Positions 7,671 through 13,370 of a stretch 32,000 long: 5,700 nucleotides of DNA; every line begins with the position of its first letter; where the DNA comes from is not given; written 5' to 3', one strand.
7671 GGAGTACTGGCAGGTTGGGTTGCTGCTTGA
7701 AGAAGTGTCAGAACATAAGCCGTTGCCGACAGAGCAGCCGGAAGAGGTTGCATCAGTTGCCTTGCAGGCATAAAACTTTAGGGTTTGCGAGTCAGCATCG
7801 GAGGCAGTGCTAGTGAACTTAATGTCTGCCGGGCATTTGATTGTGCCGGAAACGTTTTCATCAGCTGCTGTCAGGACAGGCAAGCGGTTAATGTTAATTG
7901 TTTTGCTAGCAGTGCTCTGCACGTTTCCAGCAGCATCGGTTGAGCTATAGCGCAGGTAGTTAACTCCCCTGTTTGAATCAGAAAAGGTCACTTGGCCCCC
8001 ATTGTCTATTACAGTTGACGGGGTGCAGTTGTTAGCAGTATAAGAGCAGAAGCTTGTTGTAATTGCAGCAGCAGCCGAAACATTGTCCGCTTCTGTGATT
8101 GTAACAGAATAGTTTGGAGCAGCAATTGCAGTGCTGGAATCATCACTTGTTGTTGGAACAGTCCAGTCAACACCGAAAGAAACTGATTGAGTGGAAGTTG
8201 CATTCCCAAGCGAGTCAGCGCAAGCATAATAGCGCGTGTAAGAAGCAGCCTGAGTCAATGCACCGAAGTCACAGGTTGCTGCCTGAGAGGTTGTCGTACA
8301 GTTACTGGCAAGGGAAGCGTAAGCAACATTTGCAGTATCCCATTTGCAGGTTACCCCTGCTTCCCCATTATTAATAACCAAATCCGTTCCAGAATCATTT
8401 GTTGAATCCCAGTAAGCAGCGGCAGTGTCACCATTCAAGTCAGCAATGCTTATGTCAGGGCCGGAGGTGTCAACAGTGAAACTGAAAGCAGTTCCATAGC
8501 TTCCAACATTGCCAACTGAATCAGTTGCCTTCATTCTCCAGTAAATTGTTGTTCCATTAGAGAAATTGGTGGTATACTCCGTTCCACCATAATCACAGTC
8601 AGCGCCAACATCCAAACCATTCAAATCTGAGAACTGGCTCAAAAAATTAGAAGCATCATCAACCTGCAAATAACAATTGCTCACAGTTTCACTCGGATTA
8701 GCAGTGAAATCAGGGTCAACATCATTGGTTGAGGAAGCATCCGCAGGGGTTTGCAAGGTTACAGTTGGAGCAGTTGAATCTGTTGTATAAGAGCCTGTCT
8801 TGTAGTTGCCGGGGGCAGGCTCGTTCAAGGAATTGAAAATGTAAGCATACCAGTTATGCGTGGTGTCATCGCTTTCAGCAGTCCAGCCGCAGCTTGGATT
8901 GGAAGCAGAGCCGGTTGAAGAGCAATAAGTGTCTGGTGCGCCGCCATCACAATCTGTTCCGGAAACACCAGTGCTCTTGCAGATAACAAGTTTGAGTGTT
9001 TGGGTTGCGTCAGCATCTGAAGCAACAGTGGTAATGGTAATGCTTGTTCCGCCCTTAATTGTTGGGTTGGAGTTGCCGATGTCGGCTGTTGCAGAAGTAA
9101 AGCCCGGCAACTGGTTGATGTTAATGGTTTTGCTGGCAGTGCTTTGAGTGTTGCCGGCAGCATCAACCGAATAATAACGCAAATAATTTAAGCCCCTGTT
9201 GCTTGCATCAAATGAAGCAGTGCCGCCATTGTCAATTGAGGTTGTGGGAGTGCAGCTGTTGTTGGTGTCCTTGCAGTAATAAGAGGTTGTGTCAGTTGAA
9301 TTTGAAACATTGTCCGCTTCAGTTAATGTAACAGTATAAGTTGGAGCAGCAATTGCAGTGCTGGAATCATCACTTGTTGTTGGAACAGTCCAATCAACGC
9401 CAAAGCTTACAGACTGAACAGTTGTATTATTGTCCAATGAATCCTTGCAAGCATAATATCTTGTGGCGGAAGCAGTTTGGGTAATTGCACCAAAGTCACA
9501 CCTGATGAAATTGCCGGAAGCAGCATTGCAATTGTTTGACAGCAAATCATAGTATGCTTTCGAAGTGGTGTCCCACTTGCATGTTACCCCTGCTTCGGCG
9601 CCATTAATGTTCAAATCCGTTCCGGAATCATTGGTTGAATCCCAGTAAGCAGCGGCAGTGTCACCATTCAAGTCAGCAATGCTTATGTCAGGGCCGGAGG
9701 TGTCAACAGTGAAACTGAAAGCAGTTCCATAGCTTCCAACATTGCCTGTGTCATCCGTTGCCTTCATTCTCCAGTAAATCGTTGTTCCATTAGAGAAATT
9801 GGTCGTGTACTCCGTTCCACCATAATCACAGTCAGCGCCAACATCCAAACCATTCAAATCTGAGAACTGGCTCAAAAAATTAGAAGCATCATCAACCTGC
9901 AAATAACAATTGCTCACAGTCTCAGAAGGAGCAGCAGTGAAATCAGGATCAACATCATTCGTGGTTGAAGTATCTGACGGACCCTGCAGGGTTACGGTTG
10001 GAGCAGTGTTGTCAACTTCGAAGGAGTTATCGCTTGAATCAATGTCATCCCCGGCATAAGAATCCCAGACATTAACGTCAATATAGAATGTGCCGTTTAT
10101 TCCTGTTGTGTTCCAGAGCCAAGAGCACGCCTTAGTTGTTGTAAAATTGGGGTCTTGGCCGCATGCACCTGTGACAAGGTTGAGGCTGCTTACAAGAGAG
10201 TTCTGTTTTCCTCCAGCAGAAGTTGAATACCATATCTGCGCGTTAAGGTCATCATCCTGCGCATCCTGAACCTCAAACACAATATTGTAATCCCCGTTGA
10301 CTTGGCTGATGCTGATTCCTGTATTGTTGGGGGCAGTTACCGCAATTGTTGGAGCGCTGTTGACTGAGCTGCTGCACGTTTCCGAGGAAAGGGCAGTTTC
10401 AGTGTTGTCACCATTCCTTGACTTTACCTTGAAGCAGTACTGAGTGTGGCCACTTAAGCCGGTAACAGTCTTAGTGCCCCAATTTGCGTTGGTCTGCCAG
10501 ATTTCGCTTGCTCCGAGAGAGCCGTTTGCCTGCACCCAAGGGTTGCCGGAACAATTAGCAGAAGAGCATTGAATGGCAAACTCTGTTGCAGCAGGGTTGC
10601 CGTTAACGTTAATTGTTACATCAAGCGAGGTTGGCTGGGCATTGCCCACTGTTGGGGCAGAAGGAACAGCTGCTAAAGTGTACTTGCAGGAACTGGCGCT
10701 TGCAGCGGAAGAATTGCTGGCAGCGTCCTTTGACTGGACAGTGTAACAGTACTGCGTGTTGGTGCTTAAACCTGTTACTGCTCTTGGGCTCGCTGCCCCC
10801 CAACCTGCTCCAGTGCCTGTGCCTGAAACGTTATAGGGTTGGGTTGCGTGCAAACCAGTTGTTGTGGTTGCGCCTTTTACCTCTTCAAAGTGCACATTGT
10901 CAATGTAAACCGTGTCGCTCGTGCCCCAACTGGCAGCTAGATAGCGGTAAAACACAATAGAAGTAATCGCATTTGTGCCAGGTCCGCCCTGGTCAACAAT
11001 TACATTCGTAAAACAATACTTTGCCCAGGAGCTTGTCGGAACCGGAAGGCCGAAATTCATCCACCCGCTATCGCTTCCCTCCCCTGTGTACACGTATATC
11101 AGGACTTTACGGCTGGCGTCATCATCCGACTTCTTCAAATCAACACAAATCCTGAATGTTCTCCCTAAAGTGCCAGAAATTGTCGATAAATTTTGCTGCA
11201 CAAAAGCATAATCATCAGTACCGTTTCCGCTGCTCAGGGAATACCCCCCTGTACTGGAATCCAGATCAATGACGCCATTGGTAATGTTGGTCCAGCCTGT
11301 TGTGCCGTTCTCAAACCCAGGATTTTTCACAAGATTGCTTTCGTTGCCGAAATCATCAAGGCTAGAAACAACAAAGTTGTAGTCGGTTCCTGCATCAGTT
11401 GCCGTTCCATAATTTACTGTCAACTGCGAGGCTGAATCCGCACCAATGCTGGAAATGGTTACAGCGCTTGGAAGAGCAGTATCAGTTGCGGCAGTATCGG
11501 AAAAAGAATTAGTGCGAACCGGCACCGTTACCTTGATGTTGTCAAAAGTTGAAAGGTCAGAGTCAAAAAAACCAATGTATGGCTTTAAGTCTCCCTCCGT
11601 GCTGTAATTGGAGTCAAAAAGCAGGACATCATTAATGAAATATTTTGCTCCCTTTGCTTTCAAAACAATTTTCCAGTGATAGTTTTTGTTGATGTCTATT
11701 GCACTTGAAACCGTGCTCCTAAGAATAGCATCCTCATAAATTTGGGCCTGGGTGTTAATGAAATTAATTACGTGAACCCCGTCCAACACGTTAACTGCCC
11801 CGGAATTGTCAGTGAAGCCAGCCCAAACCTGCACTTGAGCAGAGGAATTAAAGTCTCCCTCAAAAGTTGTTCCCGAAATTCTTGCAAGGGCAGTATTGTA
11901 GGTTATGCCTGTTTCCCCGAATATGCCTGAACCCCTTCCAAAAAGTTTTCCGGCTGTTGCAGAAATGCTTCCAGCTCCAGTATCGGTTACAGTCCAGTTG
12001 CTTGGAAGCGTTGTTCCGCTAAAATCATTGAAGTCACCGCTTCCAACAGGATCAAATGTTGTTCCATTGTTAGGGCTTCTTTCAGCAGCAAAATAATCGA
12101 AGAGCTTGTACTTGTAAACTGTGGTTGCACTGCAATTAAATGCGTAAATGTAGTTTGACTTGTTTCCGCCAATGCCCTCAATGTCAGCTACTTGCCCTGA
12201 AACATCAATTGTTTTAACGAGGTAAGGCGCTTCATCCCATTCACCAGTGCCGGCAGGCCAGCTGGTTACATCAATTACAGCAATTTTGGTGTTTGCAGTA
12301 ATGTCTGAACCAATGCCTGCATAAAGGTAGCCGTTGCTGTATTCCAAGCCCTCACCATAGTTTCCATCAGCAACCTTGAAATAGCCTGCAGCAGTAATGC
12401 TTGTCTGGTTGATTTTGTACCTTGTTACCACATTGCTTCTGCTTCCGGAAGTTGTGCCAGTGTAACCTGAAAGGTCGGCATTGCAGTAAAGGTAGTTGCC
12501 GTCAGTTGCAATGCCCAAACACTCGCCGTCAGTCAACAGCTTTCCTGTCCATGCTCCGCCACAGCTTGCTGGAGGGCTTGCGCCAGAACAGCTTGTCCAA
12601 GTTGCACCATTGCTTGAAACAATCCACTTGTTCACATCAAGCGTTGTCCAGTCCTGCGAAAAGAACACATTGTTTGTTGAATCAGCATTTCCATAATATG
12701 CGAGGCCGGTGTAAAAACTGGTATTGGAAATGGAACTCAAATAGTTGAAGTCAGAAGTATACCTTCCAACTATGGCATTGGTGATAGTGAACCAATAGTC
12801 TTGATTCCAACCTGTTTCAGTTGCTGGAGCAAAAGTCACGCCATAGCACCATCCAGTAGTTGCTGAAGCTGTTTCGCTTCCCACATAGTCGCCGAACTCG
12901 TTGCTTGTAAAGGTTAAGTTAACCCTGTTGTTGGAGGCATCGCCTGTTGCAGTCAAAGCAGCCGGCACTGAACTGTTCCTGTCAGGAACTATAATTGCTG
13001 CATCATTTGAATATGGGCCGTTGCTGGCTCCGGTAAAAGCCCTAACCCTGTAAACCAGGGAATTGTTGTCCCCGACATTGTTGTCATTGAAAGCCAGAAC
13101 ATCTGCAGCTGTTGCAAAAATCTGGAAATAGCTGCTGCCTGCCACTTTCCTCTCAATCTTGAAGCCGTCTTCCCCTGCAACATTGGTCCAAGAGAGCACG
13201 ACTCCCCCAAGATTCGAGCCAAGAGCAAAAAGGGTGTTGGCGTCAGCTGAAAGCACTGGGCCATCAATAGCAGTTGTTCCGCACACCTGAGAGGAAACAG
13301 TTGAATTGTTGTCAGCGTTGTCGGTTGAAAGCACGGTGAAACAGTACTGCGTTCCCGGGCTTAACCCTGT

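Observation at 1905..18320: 16.4-kb single ORF encoding a 5,471-aa lectin-rich mosaic surface protein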

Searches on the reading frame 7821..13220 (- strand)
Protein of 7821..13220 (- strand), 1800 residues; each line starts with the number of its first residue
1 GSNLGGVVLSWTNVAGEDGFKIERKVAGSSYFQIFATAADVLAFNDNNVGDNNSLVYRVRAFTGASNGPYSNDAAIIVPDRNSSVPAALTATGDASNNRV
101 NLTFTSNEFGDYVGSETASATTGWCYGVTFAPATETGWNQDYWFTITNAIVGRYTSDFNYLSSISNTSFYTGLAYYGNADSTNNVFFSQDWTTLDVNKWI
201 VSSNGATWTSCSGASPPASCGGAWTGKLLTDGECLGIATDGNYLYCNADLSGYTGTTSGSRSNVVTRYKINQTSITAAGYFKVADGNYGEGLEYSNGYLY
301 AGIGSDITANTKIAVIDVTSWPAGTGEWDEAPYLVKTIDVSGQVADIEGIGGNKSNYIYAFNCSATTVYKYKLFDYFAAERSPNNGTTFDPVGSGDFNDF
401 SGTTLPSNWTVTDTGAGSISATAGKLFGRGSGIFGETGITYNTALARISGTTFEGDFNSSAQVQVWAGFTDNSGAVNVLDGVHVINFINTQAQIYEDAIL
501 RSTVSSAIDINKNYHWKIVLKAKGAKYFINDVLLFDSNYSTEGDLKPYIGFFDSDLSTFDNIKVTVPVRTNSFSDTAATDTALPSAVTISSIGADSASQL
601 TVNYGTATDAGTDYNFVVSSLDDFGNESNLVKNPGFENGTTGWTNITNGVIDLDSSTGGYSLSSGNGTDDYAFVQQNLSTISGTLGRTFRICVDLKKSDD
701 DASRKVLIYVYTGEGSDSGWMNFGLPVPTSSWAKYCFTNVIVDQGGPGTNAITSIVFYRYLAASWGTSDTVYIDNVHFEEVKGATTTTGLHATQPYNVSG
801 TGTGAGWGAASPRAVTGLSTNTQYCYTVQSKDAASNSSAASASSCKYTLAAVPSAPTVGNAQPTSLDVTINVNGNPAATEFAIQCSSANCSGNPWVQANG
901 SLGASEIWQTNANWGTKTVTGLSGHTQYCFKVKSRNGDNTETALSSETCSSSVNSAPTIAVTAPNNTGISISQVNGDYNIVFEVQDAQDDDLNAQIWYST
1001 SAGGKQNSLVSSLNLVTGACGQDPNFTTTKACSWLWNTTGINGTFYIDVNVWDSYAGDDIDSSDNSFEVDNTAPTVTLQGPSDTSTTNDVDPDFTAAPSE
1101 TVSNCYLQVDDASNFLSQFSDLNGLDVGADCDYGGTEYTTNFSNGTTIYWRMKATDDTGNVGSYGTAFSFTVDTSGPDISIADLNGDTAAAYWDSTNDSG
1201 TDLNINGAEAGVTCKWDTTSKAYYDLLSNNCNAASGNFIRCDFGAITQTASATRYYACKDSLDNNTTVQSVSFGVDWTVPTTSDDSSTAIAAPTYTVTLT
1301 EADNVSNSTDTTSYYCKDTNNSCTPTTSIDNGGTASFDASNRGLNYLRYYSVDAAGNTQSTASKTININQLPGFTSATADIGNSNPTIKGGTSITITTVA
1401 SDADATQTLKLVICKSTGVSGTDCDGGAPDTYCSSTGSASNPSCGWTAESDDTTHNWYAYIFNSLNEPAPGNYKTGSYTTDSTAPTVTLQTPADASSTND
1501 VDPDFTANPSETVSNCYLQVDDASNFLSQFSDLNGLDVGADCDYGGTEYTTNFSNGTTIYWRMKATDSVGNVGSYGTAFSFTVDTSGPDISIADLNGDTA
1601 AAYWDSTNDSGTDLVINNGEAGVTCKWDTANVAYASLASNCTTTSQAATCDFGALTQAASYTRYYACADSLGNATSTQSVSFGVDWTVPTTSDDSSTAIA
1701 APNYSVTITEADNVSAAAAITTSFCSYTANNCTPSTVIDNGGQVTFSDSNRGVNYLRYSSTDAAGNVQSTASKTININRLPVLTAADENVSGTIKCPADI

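Call 5: search_protein_families(library=pfam, proteins=[window:7821-13220:-], max_evalue=0.01)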
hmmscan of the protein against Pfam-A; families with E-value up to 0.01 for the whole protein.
window:7821-13220:- (1800 aa): 3 families
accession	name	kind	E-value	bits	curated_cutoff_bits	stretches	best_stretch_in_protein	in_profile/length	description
PF09294.16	Interfer-bind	-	5.7e-06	27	21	0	906-950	56-101/104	Interferon-alpha/beta receptor, fibronectin type III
PF10703.15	MoaF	-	0.00017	21.9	23.3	0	1113-1160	15-61/108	MoaF N-terminal domain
PF00041.27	fn3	-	0.00034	21.2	25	0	853-940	3-74/84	Fibronectin type III domain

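Call 8: search_protein_families(library=ncbifam, proteins=[window:7821-13220:-], max_evalue=0.01)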
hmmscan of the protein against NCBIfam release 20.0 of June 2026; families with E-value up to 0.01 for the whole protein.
window:7821-13220:- (1800 aa): 1 family
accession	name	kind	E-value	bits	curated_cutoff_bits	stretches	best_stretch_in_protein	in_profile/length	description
NF047446.1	barrel_OmpL47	domain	0.0028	18.1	40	1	1333-1367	33-67/68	OmpL47-type beta-barrel domain-containing protein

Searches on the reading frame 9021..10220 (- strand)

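Call 25: search_protein_families(library=pfam, proteins=[window:9021-10220:-], max_evalue=1)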
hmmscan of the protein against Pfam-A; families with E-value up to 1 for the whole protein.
window:9021-10220:- (400 aa): 2 families
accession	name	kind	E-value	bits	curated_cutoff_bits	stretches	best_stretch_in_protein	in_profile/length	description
PF13750.12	Big_3_3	-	0.00016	21.8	27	2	42-85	14-55/157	Bacterial Ig-like domain (group 3)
PF10703.15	MoaF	-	0.082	13.2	23.3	1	113-160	15-61/108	MoaF N-terminal domain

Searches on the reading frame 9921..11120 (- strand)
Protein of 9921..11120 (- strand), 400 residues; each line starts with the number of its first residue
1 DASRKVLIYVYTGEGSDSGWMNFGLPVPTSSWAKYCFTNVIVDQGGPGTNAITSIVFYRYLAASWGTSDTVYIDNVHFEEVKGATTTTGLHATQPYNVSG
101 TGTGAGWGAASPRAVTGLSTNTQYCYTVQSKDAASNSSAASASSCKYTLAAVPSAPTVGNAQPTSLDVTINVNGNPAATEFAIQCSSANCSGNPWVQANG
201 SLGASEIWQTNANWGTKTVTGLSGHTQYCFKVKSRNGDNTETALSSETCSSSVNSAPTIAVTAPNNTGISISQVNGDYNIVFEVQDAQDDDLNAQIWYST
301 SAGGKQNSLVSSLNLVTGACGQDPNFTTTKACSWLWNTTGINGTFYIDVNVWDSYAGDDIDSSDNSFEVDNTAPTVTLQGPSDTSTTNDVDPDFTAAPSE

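Call 25: search_protein_families(library=pfam, proteins=[window:9921-11120:-], max_evalue=1)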
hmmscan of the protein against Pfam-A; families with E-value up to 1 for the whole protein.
window:9921-11120:- (400 aa): 4 families
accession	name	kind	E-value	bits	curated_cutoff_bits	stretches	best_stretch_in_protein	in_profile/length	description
PF09294.16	Interfer-bind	-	1.3e-07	32.3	21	2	206-250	56-101/104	Interferon-alpha/beta receptor, fibronectin type III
PF13750.12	Big_3_3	-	0.00014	22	27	1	342-385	14-55/157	Bacterial Ig-like domain (group 3)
PF00041.27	fn3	-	0.00047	20.8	25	1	153-240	3-74/84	Fibronectin type III domain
PF16656.11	Pur_ac_phosph_N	-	0.0024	18.8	30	2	64-135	18-84/93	Purple acid Phosphatase, N-terminal domain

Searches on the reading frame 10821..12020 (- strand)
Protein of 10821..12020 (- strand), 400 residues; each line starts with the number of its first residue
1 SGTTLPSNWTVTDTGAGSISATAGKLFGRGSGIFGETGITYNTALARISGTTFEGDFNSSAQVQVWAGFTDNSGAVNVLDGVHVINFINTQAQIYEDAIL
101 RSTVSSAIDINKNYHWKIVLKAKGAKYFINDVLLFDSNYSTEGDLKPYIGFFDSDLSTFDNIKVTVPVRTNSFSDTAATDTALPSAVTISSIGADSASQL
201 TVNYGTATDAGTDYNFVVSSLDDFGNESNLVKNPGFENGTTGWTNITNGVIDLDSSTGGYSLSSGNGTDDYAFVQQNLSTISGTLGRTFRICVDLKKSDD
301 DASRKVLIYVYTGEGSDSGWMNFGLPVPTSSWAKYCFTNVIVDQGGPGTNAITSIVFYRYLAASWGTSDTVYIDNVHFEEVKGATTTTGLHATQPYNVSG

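Call 25: search_protein_families(library=pfam, proteins=[window:10821-12020:-], max_evalue=1)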
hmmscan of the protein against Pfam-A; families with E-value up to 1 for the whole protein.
window:10821-12020:- (400 aa): 2 families
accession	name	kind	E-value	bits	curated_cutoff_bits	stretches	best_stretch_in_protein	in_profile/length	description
PF02018.23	CBM_4_9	-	3.4e-06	27.9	25.9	1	228-337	1-114/136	Carbohydrate binding domain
PF23274.1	DUF7077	-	0.06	13.6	27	0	240-264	27-51/122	Domain of unknown function (DUF7077)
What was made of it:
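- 11010..11339 (-): CBM_4_9 carbohydrate-binding module (aa 2328-2437). PF02018: 27.9 bits against a 25.9 cut-off (call 25)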

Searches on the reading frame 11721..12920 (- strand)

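Call 25: search_protein_families(library=pfam, proteins=[window:11721-12920:-], max_evalue=1)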
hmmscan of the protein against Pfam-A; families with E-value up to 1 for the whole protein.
window:11721-12920:- (400 aa): 1 family
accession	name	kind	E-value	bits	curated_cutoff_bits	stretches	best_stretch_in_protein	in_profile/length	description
PF13363.11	BetaGal_dom3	-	0.035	14.1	27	0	230-249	19-38/75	Beta-galactosidase, domain 3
